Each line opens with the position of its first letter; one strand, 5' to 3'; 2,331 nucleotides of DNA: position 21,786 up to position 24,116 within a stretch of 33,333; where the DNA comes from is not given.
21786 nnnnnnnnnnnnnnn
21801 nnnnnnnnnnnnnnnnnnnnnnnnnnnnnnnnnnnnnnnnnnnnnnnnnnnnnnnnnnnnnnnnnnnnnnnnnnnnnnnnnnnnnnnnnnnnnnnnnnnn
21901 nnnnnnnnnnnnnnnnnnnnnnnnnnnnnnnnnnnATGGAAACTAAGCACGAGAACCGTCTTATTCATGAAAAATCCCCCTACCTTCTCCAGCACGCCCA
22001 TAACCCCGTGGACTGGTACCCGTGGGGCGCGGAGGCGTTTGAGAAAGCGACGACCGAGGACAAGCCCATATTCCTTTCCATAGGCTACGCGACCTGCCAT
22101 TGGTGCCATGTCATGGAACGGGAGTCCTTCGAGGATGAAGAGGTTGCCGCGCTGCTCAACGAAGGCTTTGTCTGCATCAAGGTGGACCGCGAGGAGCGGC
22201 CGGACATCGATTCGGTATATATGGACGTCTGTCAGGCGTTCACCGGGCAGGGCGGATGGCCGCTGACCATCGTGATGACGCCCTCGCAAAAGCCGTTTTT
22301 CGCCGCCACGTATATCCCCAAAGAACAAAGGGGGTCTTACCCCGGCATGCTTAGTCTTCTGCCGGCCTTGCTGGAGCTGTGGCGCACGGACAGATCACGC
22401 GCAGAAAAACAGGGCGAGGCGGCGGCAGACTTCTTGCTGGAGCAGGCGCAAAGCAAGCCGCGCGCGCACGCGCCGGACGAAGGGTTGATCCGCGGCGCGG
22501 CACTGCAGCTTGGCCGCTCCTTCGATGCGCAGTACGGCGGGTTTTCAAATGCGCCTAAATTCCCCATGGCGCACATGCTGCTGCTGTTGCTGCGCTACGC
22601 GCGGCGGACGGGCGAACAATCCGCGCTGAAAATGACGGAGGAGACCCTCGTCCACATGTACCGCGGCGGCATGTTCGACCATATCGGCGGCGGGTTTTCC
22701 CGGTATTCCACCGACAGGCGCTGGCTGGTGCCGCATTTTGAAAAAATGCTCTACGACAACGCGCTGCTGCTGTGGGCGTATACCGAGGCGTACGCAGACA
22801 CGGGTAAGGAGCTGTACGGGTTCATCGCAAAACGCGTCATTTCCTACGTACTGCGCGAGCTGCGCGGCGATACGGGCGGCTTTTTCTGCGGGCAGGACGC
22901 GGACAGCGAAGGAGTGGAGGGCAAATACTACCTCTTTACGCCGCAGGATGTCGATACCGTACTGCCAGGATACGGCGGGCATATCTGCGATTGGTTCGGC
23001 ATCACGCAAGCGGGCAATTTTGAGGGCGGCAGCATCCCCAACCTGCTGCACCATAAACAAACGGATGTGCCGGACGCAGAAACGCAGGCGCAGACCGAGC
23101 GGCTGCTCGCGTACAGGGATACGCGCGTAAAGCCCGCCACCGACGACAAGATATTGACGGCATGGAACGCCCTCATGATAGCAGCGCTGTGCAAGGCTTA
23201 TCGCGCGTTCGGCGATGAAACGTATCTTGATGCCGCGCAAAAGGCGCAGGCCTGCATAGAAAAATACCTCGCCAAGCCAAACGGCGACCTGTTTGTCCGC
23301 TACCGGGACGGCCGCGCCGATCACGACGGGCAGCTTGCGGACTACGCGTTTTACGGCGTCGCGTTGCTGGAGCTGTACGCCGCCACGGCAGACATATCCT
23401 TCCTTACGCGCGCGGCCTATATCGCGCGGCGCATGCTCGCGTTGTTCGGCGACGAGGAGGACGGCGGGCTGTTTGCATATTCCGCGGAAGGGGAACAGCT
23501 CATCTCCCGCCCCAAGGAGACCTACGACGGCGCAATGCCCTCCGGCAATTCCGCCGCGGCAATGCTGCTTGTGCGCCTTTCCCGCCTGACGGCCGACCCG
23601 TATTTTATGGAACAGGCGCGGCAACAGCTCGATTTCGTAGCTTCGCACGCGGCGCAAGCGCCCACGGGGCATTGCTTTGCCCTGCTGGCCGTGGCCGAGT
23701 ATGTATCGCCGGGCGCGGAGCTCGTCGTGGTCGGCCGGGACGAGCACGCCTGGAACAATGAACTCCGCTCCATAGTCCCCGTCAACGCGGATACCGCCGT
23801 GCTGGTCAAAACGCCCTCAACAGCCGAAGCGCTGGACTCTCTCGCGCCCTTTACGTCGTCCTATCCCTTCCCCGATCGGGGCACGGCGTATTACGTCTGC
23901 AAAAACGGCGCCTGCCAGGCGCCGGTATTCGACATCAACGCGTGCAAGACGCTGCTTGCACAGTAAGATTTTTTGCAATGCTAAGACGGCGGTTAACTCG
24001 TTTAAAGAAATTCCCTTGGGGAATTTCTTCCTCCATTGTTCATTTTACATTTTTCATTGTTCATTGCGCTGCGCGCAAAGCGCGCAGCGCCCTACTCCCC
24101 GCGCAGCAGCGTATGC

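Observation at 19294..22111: AT-rich 2.5-kb cassette inserted in the 5' end of the yyaL-like gene with a Campbell-type duplication and no recombinase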

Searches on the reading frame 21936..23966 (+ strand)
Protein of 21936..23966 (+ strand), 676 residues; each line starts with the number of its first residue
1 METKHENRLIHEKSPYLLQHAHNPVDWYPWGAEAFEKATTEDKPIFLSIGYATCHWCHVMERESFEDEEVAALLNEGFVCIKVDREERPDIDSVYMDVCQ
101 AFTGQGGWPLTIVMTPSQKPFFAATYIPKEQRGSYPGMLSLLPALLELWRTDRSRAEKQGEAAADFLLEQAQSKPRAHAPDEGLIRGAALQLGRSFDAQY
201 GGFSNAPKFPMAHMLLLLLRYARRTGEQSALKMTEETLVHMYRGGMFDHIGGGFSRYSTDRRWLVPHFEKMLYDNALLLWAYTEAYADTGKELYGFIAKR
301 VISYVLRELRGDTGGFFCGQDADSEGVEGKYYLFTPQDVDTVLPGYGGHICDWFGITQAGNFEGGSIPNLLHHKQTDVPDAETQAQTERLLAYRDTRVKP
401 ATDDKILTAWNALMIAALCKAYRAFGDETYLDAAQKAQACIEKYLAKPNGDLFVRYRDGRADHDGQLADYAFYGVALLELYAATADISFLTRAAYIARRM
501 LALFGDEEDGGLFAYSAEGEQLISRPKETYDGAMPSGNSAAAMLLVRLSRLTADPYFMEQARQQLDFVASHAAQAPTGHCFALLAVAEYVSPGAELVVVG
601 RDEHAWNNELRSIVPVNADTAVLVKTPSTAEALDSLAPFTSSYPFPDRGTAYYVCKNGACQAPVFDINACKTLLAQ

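Call 6: search_protein_families(library=pfam, proteins=[window:21936-23966:+], max_evalue=0.01)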
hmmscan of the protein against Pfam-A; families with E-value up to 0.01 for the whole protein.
window:21936-23966:+ (676 aa): 7 families
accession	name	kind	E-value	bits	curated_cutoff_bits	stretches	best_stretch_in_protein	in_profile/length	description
PF03190.21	Thioredox_DsbH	-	2.9e-76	255.4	27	1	6-165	1-160/163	Protein of unknown function, DUF255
PF13899.12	Thioredoxin_7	-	7.4e-12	45.7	27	1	26-90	1-65/83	Thioredoxin-like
PF07221.17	GlcNAc_2-epim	-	7.8e-07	29.1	23.4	0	476-578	148-256/347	N-acylglucosamine 2-epimerase (GlcNAc 2-epimerase)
PF03663.20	Glyco_hydro_76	-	2.3e-05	24.5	25.9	1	408-571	34-189/366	Glycosyl hydrolase family 76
PF06662.19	C5-epim_C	-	0.00029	20.8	23.3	1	412-442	32-62/188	D-glucuronyl C5-epimerase C-terminus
PF01532.26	Glyco_hydro_47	-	0.0048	16.4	22.9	0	477-573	87-184/455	Glycosyl hydrolase family 47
PF07944.18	Beta-AFase-like_GH127_cat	-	0.0072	15.8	24.9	1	410-499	125-206/376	Beta-L-arabinofuranosidase, GH127 catalytic domain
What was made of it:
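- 21936..23966 (+): Full-length YyaL/DUF255 thioredoxin-domain protein (676 aa), in frame. Pfam Thioredox_DsbH 2.9e-76 (call 6).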

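Call 12: find_encoding_contigs(protein=window:21936-23966:+, flank=10000, max_places=10)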
Protein window:21936-23966:+ (676 aa): 2 contigs read that carry it; 1 place shown.
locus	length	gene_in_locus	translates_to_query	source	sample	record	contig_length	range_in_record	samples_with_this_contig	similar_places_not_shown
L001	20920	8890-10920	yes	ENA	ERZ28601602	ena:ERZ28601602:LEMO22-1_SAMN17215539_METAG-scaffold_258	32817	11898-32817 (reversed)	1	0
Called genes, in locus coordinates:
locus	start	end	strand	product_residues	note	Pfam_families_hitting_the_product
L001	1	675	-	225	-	?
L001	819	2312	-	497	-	PF00370:FGGY_N, PF02782:FGGY_C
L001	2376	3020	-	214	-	PF04309:G3P_antiterm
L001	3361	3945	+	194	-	-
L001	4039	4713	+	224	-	PF21948:LplA-B_cat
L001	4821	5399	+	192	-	-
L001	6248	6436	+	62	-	PF03190:Thioredox_DsbH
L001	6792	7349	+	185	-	PF04542:Sigma70_r2, PF08281:Sigma70_r4_2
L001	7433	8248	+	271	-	PF01135:PCMT, PF01209:Ubie_methyltran, PF06325:PrmA, PF13489:Methyltransf_23, PF08241:Methyltransf_11, PF08242:Methyltransf_12, PF13649:Methyltransf_25, PF13847:Methyltransf_31, +2 more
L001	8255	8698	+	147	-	PF10865:DUF2703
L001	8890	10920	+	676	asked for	PF03190:Thioredox_DsbH, PF13899:Thioredoxin_7, PF03663:Glyco_hydro_76 (faint), PF07221:GlcNAc_2-epim (faint)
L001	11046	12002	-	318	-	PF00583:Acetyltransf_1, PF13673:Acetyltransf_10, PF13508:Acetyltransf_7, PF13302:Acetyltransf_3, PF13420:Acetyltransf_4 (weak), PF00583:Acetyltransf_1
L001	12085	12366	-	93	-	PF06961:DUF1294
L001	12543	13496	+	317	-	PF01625:PMSR, PF01641:SelR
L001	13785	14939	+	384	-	PF13400:Tad, PF23981:DUF7305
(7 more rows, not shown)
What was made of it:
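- The window comes from metagenome assemblies (call 12).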

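Call 17: find_related_loci(query=window:21936-23966:+, collection=genome_contigs, flank=10000)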
Query window:21936-23966:+ (676 aa) in genome_contigs; peptide patterns used: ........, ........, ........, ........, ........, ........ (x = any residue, [..] = any of these).
600 stretches matched a pattern (row limit reached: there are more); 600 encode a relative of the query (tblastn E <= 1e-3); the best 80 are kept; 80 distinct loci.
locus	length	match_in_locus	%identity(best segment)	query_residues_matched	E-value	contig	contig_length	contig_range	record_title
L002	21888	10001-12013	54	7-675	0e+0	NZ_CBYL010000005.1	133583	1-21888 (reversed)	Faecalispora jeddahensis strain JCD, whole genome shotgun sequence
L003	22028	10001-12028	50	3-671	0e+0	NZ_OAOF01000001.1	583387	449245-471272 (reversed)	Lacrimispora amygdalina isolate src4, whole genome shotgun sequence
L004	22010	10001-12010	50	7-674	0e+0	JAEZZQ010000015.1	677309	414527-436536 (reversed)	MAG: Bacillota bacterium isolate OH_PFB_55 k127_677183, whole genome shotgun sequence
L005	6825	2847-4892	48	7-674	0e+0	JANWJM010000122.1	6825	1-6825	MAG: Thermoactinomycetaceae bacterium isolate CRAIB_MAG67 c_000000103868, whole genome shotgun sequence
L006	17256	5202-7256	46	3-675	0e+0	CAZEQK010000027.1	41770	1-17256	MAG TPA_asm: uncultured Bacillaceae bacterium isolate SRP323688_co1_29 genome assembly, contig: NODE_1720_length_41770_c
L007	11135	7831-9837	47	2-665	0e+0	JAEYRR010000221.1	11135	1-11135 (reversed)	MAG: Bacillota bacterium isolate OH_CBB_67 k127_1380299, whole genome shotgun sequence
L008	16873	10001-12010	47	2-675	0e+0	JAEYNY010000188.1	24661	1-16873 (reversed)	MAG: Bacillota bacterium isolate OH_CBB_131 k127_473998, whole genome shotgun sequence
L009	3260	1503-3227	54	7-580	0e+0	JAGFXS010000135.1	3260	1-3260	MAG: Bacillota bacterium isolate CTSoil_068 scaffold_75293, whole genome shotgun sequence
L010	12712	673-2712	47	3-676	0e+0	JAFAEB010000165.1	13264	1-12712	MAG: Bacillota bacterium isolate OH_SBlB_11 k127_504838, whole genome shotgun sequence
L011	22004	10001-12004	46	7-674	0e+0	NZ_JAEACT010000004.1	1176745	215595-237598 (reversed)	Clostridium hydrogenum strain CUEA01 2_pilon, whole genome shotgun sequence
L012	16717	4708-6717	47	1-671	0e+0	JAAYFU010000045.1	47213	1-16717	MAG: Clostridiaceae bacterium isolate AS09scLD_113 137534_AS09, whole genome shotgun sequence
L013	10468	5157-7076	50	7-666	0e+0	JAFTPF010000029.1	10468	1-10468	MAG: Clostridia bacterium isolate RGIG4024 Roe_deer_Cecum-5__c79901, whole genome shotgun sequence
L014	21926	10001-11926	50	6-667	0e+0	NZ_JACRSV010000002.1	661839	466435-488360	Fumia xinanensis strain NSJ-33 H9_ctg002, whole genome shotgun sequence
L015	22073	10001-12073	46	4-674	0e+0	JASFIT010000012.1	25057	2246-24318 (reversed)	MAG: Desulfobacteraceae bacterium isolate D0608S20remetaG_Bin_205 D0608S20remetaG_FD_scaffold_128_c1, whole genome shotg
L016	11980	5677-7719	45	5-671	0e+0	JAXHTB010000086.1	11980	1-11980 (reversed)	MAG: Spirochaetota bacterium isolate MAG13_tar_biofilm MAG13_86, whole genome shotgun sequence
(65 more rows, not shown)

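Call 19: find_homologous_proteins(query=window:21936-23966:+, max_evalue=1e-100)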
Query window:21936-23966:+ (676 aa): 7999 proteins with E <= 1e-100 among 8000 candidates; the best 120 are listed.
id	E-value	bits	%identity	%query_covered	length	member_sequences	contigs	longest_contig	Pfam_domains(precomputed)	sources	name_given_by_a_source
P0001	0.0e+0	1449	91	100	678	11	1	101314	PF03190.22,PF07221.18,PF13899.13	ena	-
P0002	0.0e+0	1376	86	99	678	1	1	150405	PF03190.22,PF07221.18,PF13899.13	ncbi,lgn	-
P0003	0.0e+0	1031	73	91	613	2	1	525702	PF03190.22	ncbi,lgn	-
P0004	4.7e-285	966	68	91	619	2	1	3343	PF03190.22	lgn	-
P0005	1.8e-284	964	62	100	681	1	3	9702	PF03190.22,PF13899.13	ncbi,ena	-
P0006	1.3e-281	954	62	100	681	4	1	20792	PF03190.22,PF13899.13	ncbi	-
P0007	1.9e-276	937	61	99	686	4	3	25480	PF03190.22,PF13899.13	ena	-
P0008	1.1e-247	842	60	92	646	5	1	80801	PF03190.22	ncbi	-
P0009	1.0e-243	829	57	98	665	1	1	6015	PF03190.22,PF13899.13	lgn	-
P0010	1.2e-242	825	57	99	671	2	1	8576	PF03190.22,PF13899.13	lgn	-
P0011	1.8e-241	822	55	99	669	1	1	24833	PF03190.22,PF07221.18,PF13899.13,PF13098.14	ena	-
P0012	6.8e-241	820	55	100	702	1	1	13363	PF03190.22,PF13899.13,PF13098.14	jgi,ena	-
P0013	1.9e-240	818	59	91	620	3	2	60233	PF03190.22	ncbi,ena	-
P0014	4.1e-240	817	54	99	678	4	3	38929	PF03190.22,PF13899.13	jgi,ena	-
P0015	8.2e-240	816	55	98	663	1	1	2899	PF03190.22,PF13899.13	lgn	-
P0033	3.2e-235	801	59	91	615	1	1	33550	PF03190.22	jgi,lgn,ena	-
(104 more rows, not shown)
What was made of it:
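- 21936..23966 (+): It is 91% identical to P0001 and 86% to P0002 (call 19).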

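Call 22: find_encoding_contigs(protein=P0003, flank=10000, max_places=4)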
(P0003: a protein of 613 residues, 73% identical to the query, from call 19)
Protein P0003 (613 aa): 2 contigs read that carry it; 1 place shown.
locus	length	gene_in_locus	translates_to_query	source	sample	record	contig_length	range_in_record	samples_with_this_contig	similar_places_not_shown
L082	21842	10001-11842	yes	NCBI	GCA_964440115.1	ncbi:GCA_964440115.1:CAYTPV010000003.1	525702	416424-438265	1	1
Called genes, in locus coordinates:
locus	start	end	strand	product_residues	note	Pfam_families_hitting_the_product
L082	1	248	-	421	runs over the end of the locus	PF00070:Pyr_redox (faint), PF00890:FAD_binding_2 (weak), PF01266:DAO (faint), PF01946:Thi4 (faint), PF03486:HI0933_like (weak), PF07992:Pyr_redox_2, PF12831:FAD_oxidored, PF13738:Pyr_redox_3 (weak), +1 more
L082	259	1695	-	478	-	PF00070:Pyr_redox (faint), PF01266:DAO, PF01494:FAD_binding_3 (faint), PF07992:Pyr_redox_2 (weak), PF13450:NAD_binding_8 (faint), PF13738:Pyr_redox_3 (faint), PF04324:Fer2_BFD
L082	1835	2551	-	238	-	PF00230:MIP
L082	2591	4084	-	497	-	PF00370:FGGY_N, PF02782:FGGY_C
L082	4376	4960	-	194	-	-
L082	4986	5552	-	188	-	PF04309:G3P_antiterm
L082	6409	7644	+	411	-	PF01553:Acyltransferase (weak)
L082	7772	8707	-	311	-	PF08240:ADH_N, PF00107:ADH_zinc_N (weak), PF13602:ADH_zinc_N_2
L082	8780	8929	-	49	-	-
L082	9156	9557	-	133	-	-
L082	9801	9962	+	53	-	PF03190:Thioredox_DsbH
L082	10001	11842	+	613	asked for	PF03190:Thioredox_DsbH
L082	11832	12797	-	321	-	PF00583:Acetyltransf_1, PF13673:Acetyltransf_10, PF13508:Acetyltransf_7, PF13302:Acetyltransf_3, PF13420:Acetyltransf_4 (weak), PF00583:Acetyltransf_1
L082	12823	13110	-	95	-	PF06961:DUF1294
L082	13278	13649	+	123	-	PF07411:DUF1508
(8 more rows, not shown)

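Call 23: find_encoding_contigs(protein=P0008, flank=10000, max_places=4)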
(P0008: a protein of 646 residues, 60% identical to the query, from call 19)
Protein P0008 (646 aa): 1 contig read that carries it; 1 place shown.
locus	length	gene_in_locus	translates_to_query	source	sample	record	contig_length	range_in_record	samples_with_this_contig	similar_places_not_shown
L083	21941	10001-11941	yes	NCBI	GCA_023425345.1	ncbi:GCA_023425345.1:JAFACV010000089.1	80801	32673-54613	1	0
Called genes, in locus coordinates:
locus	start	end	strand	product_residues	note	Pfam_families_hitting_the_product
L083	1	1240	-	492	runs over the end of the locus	PF00005:ABC_tran, PF02463:SMC_N (faint), PF09818:ABC_ATPase (faint), PF13304:AAA_21 (faint), PF00005:ABC_tran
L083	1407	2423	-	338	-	PF00532:Peripla_BP_1, PF13407:Peripla_BP_4, PF13458:Peripla_BP_6 (weak)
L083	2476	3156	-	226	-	PF07385:Lyx_isomer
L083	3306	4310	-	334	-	PF00356:LacI, PF00532:Peripla_BP_1, PF13407:Peripla_BP_4, PF13377:Peripla_BP_3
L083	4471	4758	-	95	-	PF04193:PQ-loop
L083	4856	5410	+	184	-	-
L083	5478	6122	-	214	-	PF13463:HTH_27 (faint), PF01047:MarR, PF12802:MarR_2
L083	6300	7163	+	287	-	PF03631:Virul_fac_BrkB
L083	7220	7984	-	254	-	PF00376:MerR, PF13411:MerR_1, PF09278:MerR-DNA-bind, PF07739:TipAS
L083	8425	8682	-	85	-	-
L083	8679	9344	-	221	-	PF00072:Response_reg, PF00486:Trans_reg_C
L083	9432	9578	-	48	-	-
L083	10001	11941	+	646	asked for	PF03190:Thioredox_DsbH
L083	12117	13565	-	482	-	PF00583:Acetyltransf_1, PF13673:Acetyltransf_10, PF13508:Acetyltransf_7, PF13302:Acetyltransf_3, PF13420:Acetyltransf_4, PF00583:Acetyltransf_1, PF13673:Acetyltransf_10 (weak), PF13508:Acetyltransf_7, +2 more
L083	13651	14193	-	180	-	-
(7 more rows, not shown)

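Call 26: find_encoding_contigs(protein=P0013, flank=10000, max_places=4)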
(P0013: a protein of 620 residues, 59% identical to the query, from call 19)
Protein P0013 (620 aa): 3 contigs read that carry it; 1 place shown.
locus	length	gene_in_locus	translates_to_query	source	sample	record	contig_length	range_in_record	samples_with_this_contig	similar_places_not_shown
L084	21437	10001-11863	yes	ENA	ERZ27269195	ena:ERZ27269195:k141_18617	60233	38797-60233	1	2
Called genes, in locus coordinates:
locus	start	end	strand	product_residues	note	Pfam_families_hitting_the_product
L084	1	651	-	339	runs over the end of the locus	PF08240:ADH_N, PF00107:ADH_zinc_N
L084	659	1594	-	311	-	PF02779:Transket_pyr, PF02780:Transketolase_C, PF22613:Transketolase_C_1 (weak)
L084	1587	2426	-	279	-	PF13292:DXP_synthase_N, PF00456:Transketolase_N, PF00676:E1_dh (weak)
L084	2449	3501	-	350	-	PF08240:ADH_N, PF16912:Glu_dehyd_C, PF00107:ADH_zinc_N, PF13602:ADH_zinc_N_2 (weak)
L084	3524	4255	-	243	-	PF13476:AAA_23 (weak), PF00005:ABC_tran, PF13304:AAA_21 (weak), PF12399:BCA_ABC_TP_C (weak)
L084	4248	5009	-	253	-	PF00005:ABC_tran, PF13304:AAA_21 (faint), PF12399:BCA_ABC_TP_C (weak)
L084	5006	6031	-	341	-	PF02653:BPD_transp_2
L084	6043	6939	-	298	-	PF02653:BPD_transp_2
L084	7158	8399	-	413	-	PF13433:Peripla_BP_5 (weak), PF13458:Peripla_BP_6, PF01094:ANF_receptor, PF13433:Peripla_BP_5 (weak)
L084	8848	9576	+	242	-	PF00392:GntR, PF07729:FCD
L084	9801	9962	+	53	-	PF03190:Thioredox_DsbH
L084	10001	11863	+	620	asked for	PF03190:Thioredox_DsbH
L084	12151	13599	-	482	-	PF13527:Acetyltransf_9 (weak), PF00583:Acetyltransf_1, PF13673:Acetyltransf_10, PF13508:Acetyltransf_7, PF13302:Acetyltransf_3, PF13420:Acetyltransf_4 (weak), PF00583:Acetyltransf_1, PF13508:Acetyltransf_7, +3 more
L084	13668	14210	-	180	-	-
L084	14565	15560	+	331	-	-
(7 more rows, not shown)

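Call 27: find_encoding_contigs(protein=P0033, flank=10000, max_places=4)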
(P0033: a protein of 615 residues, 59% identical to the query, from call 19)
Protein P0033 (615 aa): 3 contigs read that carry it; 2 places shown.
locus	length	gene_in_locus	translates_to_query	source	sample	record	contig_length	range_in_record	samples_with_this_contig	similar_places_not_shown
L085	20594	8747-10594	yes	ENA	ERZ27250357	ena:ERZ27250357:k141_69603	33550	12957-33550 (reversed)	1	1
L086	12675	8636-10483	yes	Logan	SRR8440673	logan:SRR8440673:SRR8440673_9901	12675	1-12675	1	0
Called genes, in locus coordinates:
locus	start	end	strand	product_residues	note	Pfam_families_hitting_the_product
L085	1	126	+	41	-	?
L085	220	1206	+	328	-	-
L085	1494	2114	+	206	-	PF00239:Resolvase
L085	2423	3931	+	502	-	PF00239:Resolvase, PF07508:Recombinase, PF13408:Zn_ribbon_recom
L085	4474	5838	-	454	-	-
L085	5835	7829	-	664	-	PF13588:HSDR_N_2, PF02384:N6_Mtase, PF01170:UPF0020, PF07669:Eco57I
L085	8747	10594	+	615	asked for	PF03190:Thioredox_DsbH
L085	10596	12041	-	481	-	PF00583:Acetyltransf_1 (weak), PF13673:Acetyltransf_10, PF13508:Acetyltransf_7 (weak), PF13302:Acetyltransf_3, PF13420:Acetyltransf_4 (weak), PF00583:Acetyltransf_1, PF13673:Acetyltransf_10 (weak), PF13508:Acetyltransf_7, +2 more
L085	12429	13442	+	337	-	-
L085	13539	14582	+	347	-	PF02424:ApbE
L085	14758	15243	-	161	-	PF13240:Zn_Ribbon_1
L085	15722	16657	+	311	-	PF00249:Myb_DNA-binding (faint)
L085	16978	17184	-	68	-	-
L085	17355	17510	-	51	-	-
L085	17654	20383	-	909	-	PF08486:SpoIID, PF08239:SH3_3, PF18348:SH3_16 (faint), PF08239:SH3_3, PF07653:SH3_2 (faint), PF08239:SH3_3, PF06347:SH3_4 (weak), PF08239:SH3_3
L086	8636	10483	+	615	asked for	PF03190:Thioredox_DsbH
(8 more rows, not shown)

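Call 28: find_encoding_contigs(protein=P0004, flank=10000, max_places=4)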
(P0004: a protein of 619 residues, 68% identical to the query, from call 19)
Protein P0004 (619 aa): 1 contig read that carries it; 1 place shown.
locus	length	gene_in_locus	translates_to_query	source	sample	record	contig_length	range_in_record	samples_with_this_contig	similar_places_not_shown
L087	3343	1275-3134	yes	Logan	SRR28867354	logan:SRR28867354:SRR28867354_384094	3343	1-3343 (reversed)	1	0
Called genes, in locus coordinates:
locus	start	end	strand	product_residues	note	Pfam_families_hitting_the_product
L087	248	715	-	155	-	PF00383:dCMP_cyt_deam_1, PF14437:MafB19-deam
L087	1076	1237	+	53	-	PF03190:Thioredox_DsbH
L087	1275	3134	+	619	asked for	PF03190:Thioredox_DsbH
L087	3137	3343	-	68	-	?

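Call 32: find_encoding_contigs(protein=P0001, flank=10000, max_places=4)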
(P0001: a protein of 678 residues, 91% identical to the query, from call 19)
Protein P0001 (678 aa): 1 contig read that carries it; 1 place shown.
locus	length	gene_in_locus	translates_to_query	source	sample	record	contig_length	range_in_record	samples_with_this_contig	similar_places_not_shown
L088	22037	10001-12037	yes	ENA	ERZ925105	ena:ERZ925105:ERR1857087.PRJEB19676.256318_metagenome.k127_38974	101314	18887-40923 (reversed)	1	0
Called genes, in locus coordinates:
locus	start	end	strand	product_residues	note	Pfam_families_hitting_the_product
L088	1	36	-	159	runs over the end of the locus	-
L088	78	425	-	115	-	PF13192:Thioredoxin_3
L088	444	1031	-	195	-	PF10865:DUF2703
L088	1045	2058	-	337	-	PF03773:ArsP_1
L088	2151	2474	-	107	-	PF01022:HTH_5, PF12840:HTH_20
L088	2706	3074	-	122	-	PF07892:DUF1667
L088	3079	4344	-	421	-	PF00070:Pyr_redox (faint), PF00890:FAD_binding_2 (faint), PF01266:DAO (faint), PF01946:Thi4 (faint), PF03486:HI0933_like (faint), PF07992:Pyr_redox_2, PF12831:FAD_oxidored, PF13738:Pyr_redox_3 (weak), +1 more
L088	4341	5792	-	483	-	PF00070:Pyr_redox (faint), PF01134:GIDA (weak), PF01266:DAO, PF07992:Pyr_redox_2 (weak), PF13450:NAD_binding_8 (weak), PF13738:Pyr_redox_3 (faint), PF04324:Fer2_BFD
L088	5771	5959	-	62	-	-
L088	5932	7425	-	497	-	PF00370:FGGY_N, PF02782:FGGY_C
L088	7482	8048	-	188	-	PF04309:G3P_antiterm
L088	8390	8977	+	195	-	-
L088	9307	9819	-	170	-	PF02915:Rubrerythrin (faint), PF22277:EncFtn-like (faint)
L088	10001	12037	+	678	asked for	PF03190:Thioredox_DsbH, PF13899:Thioredoxin_7, PF07221:GlcNAc_2-epim (faint)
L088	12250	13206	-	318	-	PF00583:Acetyltransf_1, PF13673:Acetyltransf_10, PF13508:Acetyltransf_7, PF13523:Acetyltransf_8 (faint), PF13302:Acetyltransf_3, PF13420:Acetyltransf_4 (weak), PF00583:Acetyltransf_1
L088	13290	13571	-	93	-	PF06961:DUF1294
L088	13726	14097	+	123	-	PF07411:DUF1508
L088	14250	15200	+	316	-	PF01625:PMSR, PF01641:SelR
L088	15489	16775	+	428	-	PF13400:Tad, PF23981:DUF7305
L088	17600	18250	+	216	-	PF01478:Peptidase_A24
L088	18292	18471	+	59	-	PF04964:Flp_Fap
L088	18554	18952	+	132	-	PF07811:TadE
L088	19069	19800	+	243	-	PF08666:SAF (weak), PF16976:RcpC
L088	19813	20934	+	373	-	PF00142:Fer4_NifH (weak), PF01656:CbiA, PF06564:CBP_BcsQ (weak), PF09140:MipZ, PF10609:ParA, PF13614:AAA_31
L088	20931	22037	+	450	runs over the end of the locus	PF00437:T2SSE, PF27713:UCP018868 (weak)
